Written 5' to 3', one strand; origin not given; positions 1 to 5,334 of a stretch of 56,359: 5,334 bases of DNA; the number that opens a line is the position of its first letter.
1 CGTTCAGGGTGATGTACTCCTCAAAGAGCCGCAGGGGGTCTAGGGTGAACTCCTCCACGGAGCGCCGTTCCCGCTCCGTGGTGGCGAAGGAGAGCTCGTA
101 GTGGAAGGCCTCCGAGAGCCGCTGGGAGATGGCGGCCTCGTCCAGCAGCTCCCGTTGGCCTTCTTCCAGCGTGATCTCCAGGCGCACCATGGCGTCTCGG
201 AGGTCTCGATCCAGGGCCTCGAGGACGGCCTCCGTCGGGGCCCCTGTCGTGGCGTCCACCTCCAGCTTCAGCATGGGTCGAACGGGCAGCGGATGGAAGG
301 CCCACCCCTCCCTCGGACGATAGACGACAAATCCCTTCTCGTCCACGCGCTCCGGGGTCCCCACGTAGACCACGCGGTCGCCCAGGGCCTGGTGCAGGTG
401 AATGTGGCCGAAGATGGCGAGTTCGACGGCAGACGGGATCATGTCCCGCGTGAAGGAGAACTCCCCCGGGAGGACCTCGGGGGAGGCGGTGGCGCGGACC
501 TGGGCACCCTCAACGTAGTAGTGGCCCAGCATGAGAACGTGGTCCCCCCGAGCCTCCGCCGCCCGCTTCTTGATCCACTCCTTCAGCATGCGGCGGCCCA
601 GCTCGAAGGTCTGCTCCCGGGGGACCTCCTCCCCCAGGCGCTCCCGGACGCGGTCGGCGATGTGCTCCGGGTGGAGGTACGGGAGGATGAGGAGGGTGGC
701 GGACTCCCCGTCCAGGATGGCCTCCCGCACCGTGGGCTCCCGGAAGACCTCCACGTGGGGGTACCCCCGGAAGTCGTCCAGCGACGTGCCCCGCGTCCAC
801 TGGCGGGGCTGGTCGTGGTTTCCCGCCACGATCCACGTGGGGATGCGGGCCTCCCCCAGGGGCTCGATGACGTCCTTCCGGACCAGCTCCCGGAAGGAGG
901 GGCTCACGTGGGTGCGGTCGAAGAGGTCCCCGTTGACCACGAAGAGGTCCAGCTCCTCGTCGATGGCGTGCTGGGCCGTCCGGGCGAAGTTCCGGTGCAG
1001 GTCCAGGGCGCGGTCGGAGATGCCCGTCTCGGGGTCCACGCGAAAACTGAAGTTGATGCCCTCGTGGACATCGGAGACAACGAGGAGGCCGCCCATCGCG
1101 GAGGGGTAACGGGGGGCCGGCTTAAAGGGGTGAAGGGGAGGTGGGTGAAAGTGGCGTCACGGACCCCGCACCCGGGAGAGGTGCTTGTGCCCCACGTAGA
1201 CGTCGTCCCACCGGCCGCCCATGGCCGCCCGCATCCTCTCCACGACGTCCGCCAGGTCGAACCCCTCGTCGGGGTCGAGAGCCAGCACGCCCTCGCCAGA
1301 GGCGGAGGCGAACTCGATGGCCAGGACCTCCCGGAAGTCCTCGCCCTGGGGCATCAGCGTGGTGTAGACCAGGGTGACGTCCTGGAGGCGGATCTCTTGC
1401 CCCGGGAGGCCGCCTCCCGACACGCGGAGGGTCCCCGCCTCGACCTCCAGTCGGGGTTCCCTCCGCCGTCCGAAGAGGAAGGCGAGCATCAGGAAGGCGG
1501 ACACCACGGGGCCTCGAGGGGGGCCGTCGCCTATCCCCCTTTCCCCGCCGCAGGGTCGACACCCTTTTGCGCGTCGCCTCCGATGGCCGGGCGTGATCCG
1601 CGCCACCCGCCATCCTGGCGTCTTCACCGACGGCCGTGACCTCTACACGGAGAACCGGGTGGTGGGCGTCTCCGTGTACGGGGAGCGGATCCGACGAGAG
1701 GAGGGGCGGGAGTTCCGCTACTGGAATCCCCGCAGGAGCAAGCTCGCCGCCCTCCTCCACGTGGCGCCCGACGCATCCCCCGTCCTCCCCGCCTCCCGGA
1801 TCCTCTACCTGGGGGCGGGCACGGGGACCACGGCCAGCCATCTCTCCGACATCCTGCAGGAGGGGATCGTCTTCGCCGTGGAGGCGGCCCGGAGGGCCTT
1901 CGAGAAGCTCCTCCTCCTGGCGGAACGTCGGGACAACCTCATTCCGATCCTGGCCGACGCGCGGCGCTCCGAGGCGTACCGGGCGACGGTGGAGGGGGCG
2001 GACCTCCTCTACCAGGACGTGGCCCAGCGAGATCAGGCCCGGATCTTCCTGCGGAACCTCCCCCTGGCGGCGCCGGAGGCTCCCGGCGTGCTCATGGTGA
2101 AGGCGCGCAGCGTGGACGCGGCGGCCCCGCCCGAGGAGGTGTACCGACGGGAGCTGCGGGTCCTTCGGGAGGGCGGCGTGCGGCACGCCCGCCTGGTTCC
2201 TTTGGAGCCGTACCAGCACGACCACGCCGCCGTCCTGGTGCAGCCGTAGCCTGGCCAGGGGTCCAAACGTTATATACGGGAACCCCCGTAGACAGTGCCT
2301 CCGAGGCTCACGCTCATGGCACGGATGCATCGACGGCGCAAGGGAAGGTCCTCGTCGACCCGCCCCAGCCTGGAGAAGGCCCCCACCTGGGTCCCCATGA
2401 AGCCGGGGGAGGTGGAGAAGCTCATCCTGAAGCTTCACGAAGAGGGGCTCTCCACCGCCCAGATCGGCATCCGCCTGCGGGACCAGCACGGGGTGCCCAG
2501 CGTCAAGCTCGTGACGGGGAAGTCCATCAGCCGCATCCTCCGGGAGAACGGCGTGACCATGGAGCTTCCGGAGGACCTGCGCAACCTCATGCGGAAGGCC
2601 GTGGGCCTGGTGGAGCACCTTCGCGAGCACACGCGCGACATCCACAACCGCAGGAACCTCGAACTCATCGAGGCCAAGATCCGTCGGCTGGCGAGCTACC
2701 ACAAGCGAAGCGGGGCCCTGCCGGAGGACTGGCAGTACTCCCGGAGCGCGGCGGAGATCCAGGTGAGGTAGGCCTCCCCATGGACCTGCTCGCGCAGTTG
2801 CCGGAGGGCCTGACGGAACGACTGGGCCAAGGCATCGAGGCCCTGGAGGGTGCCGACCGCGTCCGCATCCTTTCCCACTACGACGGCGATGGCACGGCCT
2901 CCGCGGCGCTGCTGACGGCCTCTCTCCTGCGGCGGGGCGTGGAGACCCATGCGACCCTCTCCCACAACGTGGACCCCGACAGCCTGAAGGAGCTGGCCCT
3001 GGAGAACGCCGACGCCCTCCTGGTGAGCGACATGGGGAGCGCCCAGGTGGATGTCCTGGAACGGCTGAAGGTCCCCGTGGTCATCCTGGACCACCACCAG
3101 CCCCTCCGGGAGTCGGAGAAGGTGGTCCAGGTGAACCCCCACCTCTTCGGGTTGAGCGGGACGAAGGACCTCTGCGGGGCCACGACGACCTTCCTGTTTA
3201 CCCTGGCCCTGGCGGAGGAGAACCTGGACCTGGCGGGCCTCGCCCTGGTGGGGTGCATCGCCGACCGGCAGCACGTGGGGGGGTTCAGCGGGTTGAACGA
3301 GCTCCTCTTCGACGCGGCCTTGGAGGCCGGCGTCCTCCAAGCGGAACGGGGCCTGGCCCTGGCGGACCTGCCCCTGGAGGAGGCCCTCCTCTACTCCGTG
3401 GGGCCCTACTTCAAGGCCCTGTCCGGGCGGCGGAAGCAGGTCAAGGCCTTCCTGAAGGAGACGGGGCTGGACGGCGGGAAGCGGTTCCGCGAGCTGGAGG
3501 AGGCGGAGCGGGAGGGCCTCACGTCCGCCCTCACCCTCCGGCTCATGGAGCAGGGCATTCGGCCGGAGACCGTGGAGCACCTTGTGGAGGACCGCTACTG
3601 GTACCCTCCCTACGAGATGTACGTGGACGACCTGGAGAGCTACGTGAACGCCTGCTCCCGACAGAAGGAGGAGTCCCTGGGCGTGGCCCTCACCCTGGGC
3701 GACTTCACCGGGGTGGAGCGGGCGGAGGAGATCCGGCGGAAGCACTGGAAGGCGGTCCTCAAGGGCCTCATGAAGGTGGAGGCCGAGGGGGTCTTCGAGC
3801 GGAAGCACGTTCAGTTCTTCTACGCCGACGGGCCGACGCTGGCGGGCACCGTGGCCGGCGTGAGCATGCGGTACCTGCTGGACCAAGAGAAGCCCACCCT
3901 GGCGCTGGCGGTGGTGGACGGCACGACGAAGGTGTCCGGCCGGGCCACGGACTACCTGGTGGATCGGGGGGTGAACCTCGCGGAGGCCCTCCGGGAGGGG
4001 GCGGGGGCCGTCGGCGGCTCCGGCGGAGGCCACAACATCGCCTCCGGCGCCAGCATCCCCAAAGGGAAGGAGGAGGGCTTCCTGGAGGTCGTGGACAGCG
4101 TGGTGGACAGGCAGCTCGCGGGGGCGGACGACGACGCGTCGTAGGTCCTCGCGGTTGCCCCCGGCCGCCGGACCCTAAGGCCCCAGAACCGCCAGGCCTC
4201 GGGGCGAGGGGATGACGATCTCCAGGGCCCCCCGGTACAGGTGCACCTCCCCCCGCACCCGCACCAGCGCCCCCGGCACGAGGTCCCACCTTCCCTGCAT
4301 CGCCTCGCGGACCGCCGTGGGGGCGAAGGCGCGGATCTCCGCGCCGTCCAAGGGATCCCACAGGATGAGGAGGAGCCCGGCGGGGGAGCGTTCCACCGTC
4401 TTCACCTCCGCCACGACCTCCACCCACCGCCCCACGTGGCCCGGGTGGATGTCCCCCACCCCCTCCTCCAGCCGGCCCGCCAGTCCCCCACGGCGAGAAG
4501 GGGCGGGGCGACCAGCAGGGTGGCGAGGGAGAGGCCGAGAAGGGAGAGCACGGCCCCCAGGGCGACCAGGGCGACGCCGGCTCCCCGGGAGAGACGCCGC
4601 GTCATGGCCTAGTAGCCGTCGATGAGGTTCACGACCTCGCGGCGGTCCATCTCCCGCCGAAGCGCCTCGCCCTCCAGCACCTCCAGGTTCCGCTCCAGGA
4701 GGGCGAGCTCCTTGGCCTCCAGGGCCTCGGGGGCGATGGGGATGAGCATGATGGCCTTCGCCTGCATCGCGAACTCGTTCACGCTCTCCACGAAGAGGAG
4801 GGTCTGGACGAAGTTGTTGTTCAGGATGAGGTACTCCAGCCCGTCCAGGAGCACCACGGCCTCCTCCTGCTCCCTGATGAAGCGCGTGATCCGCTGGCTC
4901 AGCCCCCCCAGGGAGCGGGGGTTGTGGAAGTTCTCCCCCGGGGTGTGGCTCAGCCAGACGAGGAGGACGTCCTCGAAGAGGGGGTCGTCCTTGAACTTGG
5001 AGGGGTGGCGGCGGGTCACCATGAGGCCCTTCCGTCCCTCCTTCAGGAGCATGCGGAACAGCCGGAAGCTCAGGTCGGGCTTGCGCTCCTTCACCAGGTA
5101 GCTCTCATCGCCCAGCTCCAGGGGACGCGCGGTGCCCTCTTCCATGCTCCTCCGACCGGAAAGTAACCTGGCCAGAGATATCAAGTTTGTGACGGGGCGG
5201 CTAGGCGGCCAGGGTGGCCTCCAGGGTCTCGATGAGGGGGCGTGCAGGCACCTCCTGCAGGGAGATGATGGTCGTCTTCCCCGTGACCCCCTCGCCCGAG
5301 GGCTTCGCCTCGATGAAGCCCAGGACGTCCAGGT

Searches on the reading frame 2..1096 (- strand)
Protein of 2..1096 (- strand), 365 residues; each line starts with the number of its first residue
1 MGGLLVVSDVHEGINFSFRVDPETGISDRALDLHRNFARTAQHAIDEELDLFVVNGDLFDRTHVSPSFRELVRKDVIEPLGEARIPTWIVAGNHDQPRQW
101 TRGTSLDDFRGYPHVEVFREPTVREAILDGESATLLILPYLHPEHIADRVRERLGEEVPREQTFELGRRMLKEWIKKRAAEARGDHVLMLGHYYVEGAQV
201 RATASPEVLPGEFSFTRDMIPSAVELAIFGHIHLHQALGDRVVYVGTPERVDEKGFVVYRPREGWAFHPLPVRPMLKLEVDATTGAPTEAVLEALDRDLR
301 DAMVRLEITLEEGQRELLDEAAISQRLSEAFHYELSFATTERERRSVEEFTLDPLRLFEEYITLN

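Call 8: search_protein_families(library=pfam, proteins=[window:2-1096:-])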
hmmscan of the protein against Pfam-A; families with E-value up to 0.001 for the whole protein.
window:2-1096:- (365 aa): 2 families
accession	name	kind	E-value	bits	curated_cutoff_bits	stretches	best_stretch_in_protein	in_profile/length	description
PF00149.33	Metallophos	-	3.4e-15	57.4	21.5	1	5-233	4-189/191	Calcineurin-like phosphoesterase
PF12850.12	Metallophos_2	-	0.00014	22.3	27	0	5-166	4-79/154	Calcineurin-like phosphoesterase superfamily domain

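Call 64: search_protein_families(library=ncbifam, proteins=[window:2-1096:-], max_evalue=0.001)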
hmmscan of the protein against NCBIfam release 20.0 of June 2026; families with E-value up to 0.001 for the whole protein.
window:2-1096:- (365 aa): 7 families
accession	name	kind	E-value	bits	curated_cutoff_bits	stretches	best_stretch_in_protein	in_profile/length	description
TIGR00619.1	sbcd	subfamily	6.1e-16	59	77.65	1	7-252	6-243/252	exonuclease subunit SbcD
NF041029.1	Mre11_Pyroc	equivalog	3.1e-08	32.9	600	1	27-98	19-89/438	DNA double-strand break repair protein Mre11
NF041030.1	Mre11_Halo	equivalog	1.5e-06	27.7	550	1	28-99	21-91/361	DNA double-strand break repair protein Mre11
NF041754.1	sbcd_Bac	equivalog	2.3e-06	27.1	750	1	44-238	35-227/390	exonuclease subunit SbcD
NF041031.1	Mre11_Sulfo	equivalog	3e-05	23.4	500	1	27-99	18-89/374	DNA double-strand break repair protein Mre11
TIGR04123.1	P_estr_lig_assc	hypoth_equivalog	7.4e-05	22.2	150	1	4-101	23-115/207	ligase-associated DNA damage response endonuclease PdeM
NF008206.2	PRK10966.1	equivalog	9.8e-05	21.6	450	1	42-248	33-247/380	exonuclease subunit SbcD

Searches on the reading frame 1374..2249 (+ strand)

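Call 71: search_protein_families(library=pfam, proteins=[window:1374-2249:+])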
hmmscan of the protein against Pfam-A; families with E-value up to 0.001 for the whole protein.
window:1374-2249:+ (291 aa): 1 family
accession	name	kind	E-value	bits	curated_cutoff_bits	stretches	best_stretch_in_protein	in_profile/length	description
PF01269.23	Fibrillarin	-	3.8e-64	216.4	27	1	78-289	5-223/227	Fibrillarin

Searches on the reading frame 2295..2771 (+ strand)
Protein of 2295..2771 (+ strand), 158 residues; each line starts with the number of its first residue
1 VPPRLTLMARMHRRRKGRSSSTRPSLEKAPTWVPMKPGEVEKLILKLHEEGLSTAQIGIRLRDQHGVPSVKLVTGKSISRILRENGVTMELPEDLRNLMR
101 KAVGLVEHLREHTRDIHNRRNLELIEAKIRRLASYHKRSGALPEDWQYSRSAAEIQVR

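Call 71: search_protein_families(library=pfam, proteins=[window:2295-2771:+])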
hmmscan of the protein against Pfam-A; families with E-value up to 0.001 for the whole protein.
window:2295-2771:+ (158 aa): 2 families
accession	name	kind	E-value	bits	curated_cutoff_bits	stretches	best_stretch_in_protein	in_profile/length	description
PF08069.17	Ribosomal_S13_N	-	8.8e-26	90.2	25.4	1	8-67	1-60/60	Ribosomal S13/S15 N-terminal domain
PF00312.27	Ribosomal_S15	-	4.7e-13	49.5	31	1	83-155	10-80/81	Ribosomal protein S15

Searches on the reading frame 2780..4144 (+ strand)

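Call 71: search_protein_families(library=pfam, proteins=[window:2780-4144:+])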
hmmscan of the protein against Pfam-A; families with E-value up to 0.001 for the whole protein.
window:2780-4144:+ (454 aa): 3 families
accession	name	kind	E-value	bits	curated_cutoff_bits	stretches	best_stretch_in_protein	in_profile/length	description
PF02272.25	DHHA1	-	1.1e-12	48.8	25.9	1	356-442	16-100/102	DHHA1 domain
PF01368.27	DHH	-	1.9e-10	41.5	28.1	1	28-158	2-124/125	DHH family, N-terminal domain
PF21763.2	DHH_CID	-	7.8e-07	29.8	27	1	198-269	8-84/84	DHH-CID domain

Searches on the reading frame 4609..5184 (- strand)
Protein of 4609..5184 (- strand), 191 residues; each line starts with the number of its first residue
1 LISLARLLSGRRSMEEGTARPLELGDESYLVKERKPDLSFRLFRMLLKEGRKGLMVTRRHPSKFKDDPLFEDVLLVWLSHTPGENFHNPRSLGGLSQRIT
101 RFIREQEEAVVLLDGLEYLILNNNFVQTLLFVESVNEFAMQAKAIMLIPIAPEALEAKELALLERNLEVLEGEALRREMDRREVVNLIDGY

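Call 71: search_protein_families(library=pfam, proteins=[window:4609-5184:-])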
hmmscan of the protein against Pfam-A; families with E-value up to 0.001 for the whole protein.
window:4609-5184:- (191 aa): 1 family
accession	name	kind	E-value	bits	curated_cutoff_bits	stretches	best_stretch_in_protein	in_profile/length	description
PF05763.18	DUF835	-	1.6e-29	102.9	33.1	1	36-166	5-135/136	Protein of unknown function (DUF835)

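Call 79: search_solved_structures(query=window:4609-5184:-, max_evalue=1)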
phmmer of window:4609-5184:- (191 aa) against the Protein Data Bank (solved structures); distinct sequences matched with E-value up to 1: 3.
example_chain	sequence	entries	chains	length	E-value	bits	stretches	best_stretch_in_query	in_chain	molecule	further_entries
3aeq_A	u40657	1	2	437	0.29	14.4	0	147-186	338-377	Light-independent protochlorophyllide reductase subunit N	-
3aer_A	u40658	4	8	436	0.29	14.4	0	147-186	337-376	Light-independent protochlorophyllide reductase subunit N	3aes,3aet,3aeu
3aek_A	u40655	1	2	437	0.29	14.4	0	147-186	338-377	Light-independent protochlorophyllide reductase subunit N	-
